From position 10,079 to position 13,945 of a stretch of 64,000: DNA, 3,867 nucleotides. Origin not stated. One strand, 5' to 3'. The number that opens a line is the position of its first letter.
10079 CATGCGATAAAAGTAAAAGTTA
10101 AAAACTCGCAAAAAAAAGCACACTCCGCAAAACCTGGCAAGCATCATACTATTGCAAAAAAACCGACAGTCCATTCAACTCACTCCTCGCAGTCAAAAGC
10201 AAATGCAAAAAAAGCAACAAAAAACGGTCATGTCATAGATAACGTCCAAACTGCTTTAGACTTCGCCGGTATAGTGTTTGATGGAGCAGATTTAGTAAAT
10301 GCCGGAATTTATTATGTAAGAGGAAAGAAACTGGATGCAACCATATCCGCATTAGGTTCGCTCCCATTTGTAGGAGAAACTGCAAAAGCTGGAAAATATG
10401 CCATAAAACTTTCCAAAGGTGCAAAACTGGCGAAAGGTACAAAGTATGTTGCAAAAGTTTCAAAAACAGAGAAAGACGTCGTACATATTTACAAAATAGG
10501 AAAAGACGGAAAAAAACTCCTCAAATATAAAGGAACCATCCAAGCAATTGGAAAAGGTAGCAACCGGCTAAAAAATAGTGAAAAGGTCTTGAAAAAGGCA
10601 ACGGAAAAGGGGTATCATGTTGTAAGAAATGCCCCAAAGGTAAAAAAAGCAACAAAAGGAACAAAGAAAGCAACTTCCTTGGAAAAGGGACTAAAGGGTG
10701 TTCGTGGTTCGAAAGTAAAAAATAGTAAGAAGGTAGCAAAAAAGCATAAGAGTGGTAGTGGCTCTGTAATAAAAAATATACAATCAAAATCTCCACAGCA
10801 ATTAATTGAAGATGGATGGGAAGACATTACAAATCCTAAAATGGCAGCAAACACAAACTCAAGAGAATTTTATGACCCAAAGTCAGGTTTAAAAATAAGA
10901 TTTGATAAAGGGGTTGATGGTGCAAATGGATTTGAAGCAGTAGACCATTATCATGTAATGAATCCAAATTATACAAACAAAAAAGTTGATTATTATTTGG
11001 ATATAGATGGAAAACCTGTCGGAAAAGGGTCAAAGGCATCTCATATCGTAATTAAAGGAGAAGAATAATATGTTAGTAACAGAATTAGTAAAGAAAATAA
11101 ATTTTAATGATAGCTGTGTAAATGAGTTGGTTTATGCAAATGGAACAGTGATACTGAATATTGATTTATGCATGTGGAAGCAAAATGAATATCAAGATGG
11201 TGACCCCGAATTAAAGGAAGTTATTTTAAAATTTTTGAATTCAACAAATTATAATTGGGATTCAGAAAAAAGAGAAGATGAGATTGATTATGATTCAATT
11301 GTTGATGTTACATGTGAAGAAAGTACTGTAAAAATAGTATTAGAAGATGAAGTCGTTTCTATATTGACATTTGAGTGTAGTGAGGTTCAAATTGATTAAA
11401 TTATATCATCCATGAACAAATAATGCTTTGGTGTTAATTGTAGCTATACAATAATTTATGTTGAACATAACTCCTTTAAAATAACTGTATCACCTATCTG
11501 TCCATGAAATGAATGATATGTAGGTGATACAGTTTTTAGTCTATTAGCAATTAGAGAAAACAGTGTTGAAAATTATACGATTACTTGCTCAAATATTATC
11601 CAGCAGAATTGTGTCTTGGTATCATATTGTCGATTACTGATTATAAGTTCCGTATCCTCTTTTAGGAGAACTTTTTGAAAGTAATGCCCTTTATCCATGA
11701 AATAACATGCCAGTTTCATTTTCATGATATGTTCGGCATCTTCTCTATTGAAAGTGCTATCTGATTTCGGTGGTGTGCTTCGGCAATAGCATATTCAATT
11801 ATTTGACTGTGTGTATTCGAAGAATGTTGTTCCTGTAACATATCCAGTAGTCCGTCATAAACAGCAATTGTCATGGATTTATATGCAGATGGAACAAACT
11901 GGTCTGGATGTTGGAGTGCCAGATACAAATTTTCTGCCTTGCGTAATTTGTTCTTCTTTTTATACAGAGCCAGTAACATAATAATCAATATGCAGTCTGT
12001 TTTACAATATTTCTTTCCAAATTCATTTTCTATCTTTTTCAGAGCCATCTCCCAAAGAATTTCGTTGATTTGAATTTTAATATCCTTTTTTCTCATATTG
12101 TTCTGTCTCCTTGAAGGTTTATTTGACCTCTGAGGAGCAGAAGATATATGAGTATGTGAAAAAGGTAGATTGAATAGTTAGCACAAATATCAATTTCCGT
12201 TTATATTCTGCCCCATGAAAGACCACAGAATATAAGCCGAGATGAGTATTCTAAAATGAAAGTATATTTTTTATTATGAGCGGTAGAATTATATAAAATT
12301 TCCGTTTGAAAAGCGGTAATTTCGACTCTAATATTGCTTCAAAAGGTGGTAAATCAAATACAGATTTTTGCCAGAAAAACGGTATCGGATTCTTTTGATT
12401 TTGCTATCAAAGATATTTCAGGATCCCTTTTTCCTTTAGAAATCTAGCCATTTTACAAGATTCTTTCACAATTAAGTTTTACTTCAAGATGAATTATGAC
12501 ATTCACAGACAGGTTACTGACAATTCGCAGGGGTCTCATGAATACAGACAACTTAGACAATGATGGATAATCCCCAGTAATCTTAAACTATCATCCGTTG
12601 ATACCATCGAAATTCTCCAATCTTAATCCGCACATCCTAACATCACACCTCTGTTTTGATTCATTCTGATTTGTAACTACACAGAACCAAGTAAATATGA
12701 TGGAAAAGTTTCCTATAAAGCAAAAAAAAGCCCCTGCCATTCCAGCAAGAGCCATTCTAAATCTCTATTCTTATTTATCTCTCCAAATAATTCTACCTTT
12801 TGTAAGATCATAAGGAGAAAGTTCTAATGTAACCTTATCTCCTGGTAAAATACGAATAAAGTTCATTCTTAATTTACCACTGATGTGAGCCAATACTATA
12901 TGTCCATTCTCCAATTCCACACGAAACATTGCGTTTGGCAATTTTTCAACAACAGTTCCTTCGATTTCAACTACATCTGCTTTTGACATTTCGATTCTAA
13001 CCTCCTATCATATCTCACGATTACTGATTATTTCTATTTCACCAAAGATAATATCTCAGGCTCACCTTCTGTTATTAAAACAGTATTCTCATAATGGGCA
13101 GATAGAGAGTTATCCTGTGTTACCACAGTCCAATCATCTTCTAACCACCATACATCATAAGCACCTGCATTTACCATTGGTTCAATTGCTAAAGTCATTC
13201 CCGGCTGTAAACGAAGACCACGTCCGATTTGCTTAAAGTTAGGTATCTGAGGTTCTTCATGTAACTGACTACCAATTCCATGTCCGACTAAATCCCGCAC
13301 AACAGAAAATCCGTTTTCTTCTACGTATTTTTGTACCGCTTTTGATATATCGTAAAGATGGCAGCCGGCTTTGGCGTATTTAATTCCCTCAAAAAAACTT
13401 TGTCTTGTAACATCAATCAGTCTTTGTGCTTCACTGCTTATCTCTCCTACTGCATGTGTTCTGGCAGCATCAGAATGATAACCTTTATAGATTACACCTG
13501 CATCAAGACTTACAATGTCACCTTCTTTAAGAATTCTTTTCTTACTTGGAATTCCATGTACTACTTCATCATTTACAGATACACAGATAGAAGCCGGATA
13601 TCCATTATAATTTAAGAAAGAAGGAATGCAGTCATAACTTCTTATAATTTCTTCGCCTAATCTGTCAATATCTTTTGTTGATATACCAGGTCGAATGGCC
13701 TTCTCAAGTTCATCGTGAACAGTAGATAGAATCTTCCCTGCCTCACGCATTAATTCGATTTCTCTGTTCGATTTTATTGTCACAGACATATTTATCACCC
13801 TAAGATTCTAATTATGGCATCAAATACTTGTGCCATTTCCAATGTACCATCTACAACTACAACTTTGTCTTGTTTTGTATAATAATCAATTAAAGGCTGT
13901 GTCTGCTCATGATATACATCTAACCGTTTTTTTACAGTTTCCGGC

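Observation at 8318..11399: Giant lysine-rich protein with a pre-toxin-TG-like motif and C-terminal module, followed by a translationally coupled acidic ORF: polymorphic toxin/immunity-like pair without a known delivery domain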

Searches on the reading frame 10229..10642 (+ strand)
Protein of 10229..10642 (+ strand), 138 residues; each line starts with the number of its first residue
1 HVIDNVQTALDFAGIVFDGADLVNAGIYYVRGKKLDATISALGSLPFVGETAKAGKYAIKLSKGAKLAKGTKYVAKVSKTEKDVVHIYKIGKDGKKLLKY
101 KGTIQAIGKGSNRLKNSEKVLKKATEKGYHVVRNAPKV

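Call 9: search_protein_families(library=pfam, proteins=[window:10229-10642:+], max_evalue=10)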
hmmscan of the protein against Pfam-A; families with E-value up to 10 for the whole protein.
seq(138 aa): 1 family
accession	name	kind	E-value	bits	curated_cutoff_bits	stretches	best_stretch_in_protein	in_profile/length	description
PF08218.17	Citrate_ly_lig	-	0.062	13.4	20.9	1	68-117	12-60/182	Citrate lyase ligase C-terminal domain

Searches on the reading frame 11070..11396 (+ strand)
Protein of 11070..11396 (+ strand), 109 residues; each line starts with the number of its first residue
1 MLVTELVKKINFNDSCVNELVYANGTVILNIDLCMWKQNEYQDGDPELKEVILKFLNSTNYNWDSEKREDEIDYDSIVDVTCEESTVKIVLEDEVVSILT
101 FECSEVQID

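Call 6: search_protein_families(library=pfam, proteins=[window:11070-11396:+], max_evalue=1)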
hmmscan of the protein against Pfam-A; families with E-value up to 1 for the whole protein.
window:11070-11396:+ (109 aa): 1 family
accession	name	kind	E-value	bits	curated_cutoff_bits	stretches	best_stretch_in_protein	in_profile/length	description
PF24212.1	DUF7433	-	0.14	12.2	24.2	1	7-30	5-28/51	Family of unknown function (DUF7433)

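Call 7: search_protein_families(library=ncbifam, proteins=[window:11070-11396:+], max_evalue=1)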
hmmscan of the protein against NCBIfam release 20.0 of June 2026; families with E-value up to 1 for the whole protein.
window:11070-11396:+ (109 aa): 0 families

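Call 46: search_solved_structures(query=A2, max_evalue=10, show_alignments=3)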
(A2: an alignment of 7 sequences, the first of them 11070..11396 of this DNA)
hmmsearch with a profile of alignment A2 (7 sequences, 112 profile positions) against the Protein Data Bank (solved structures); distinct sequences matched with E-value up to 10: 1.
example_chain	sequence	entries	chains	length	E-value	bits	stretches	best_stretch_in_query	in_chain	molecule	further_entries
5wlc_LZ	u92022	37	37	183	0.83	13.2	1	17-54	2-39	Imp3 | U3 small nucleolar ribonucleoprotein protein IMP3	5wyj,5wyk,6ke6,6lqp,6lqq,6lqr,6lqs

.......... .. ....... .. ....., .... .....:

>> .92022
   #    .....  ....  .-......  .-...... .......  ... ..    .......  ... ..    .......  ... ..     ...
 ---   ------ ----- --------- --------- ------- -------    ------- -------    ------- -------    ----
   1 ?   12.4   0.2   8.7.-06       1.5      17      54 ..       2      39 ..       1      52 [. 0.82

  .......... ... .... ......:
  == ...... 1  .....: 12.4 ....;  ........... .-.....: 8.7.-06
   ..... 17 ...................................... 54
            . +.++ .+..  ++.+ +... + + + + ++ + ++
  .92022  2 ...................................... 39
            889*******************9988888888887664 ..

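Call 47: search_protein_families(library=pfam, alignment_id=A2, max_evalue=1)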
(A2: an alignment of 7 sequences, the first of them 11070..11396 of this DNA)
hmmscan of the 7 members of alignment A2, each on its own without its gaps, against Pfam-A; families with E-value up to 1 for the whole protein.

A. member 1, window:11070-11396:+ (109 aa): 1 family
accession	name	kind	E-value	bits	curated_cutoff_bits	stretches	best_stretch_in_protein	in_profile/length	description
PF24212.1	DUF7433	-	0.14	12.2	24.2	1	7-30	5-28/51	Family of unknown function (DUF7433)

B. families by the number of members that match (of 7 scanned): 6 families
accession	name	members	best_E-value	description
PF11164.13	DUF2948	1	0.0039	Protein of unknown function (DUF2948)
PF18924.5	DUF5674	1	0.04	Protein of unknown function (DUF5674)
PF24460.1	DUF7575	1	0.07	Domain of unknown function (DUF7575)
PF24212.1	DUF7433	1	0.14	Family of unknown function (DUF7433)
PF21974.1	SPN1_m3Gcap_bd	1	0.16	Snurportin1, m3G cap-binding domain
PF18714.6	PI-TkoII_IV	1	0.23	DNA polymerase II intein Domain IV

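Call 61: find_homologous_proteins(query=window:11070-11396:+, max_evalue=0.001)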
Query window:11070-11396:+ (109 aa): 58 proteins with E <= 0.001 among 60 candidates.
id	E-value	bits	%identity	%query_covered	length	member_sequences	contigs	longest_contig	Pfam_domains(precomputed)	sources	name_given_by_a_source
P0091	1.1e-60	220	95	100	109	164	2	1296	-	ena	-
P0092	3.1e-58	212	91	100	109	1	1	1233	-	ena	-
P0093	4.2e-58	212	91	100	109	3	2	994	-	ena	-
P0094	4.7e-58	212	93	100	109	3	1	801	-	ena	-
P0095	4.0e-57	209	92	100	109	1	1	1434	-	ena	-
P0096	1.6e-56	207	90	100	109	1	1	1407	-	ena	-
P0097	4.1e-56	206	90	100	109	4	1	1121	-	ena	-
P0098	2.1e-55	203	89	100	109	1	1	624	-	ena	-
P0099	3.3e-55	203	87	100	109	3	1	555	-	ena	-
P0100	2.9e-54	200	85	100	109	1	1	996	-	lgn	-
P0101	4.7e-54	199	86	100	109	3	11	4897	-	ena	-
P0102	7.1e-54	198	84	100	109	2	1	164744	-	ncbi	-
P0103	1.3e-53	197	88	100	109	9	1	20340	-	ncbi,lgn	-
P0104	1.6e-53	197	88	100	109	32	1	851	-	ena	-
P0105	2.3e-53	197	88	100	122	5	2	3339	-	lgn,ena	-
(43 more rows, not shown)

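Call 70: predict_structure(alignment_id=A3)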
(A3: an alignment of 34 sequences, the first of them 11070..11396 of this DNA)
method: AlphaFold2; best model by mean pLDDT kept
length: 109 residues; sequences in the alignment: 34
mean_pLDDT: 94.9   pTM: 0.85
mean pLDDT of the five models: 94.9, 94.0, 87.6, 84.3, 78.9
residues with pLDDT >= 90: 101; 70-90: 8; 50-70: 0; < 50: 0
segments of 3 or more residues with pLDDT < 50: none
pLDDT, mean of each block of 10 residues (from residue 1): 94 95 97 94 92 97 95 94 96 95 96
secondary structure, 60 per line:
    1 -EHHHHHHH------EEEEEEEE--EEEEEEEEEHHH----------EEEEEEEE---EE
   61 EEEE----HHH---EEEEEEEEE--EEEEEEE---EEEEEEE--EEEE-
elements in order: H3-9 E16-23 E26-34 E48-55 E59-64 E75-83 E86-92 E96-102 E105-108

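Call 81: search_protein_families(library=phrogs, proteins=[window:11070-11396:+], max_evalue=0.01)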
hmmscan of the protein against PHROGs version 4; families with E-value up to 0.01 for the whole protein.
window:11070-11396:+ (109 aa): 0 families

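Call 90: search_protein_families(library=padloc, proteins=[window:11070-11396:+], max_evalue=0.01)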
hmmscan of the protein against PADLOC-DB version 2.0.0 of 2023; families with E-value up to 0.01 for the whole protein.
window:11070-11396:+ (109 aa): 0 families

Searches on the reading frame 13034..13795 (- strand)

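Call 11: search_protein_families(library=pfam, proteins=[window:13034-13795:-], max_evalue=0.001)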
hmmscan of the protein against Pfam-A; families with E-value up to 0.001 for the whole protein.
window:13034-13795:- (253 aa): 1 family
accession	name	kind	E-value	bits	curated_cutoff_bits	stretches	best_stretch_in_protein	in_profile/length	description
PF00557.29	Peptidase_M24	-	4.1e-55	187.2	23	1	14-243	1-208/208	Metallopeptidase family M24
